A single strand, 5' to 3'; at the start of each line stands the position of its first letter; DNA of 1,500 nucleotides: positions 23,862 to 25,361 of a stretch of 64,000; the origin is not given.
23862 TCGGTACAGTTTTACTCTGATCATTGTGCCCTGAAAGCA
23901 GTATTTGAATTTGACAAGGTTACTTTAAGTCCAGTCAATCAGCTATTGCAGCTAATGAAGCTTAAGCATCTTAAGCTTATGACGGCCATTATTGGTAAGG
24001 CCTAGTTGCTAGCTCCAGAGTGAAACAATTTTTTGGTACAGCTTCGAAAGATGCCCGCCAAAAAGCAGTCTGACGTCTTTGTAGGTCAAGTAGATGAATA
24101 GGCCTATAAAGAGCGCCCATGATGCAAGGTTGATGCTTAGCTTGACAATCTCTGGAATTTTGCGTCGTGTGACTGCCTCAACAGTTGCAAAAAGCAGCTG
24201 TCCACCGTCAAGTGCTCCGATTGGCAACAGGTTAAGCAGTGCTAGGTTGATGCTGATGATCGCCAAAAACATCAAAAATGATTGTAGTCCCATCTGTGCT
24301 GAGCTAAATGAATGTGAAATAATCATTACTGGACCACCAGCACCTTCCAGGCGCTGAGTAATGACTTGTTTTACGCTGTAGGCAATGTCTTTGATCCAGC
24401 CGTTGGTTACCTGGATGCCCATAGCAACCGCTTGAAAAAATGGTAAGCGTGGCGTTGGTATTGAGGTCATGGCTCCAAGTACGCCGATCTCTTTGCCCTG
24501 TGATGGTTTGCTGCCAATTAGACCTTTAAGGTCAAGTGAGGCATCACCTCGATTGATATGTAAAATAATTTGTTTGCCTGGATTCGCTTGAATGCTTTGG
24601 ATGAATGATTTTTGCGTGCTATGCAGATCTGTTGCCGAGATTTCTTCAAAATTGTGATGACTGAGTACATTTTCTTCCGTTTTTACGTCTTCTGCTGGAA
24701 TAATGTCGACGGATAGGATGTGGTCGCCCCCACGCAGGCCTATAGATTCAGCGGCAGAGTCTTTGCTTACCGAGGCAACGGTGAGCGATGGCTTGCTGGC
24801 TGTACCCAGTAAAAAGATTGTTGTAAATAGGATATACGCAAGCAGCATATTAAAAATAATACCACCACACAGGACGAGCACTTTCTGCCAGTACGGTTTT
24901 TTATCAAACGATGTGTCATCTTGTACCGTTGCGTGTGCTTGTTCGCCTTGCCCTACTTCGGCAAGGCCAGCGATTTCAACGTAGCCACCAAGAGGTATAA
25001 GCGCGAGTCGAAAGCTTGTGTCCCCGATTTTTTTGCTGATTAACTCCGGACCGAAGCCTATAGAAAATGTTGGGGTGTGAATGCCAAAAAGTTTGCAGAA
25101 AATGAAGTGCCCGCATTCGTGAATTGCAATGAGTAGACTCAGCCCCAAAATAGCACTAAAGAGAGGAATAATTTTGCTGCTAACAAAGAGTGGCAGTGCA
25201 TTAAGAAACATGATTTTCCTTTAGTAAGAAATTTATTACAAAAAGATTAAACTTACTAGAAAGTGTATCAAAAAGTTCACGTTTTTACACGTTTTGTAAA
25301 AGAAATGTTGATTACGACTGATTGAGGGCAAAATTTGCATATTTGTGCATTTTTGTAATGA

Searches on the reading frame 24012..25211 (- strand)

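Call 67: search_protein_families(library=pfam, proteins=[window:24012-25211:-], max_evalue=0.00001)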
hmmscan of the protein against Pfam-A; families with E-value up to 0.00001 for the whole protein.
window:24012-25211:- (400 aa): 1 family
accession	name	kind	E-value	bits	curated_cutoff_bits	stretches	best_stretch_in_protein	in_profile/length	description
PF02163.28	Peptidase_M50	-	1.1e-54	185.5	27.2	1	20-369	2-219/221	Peptidase family M50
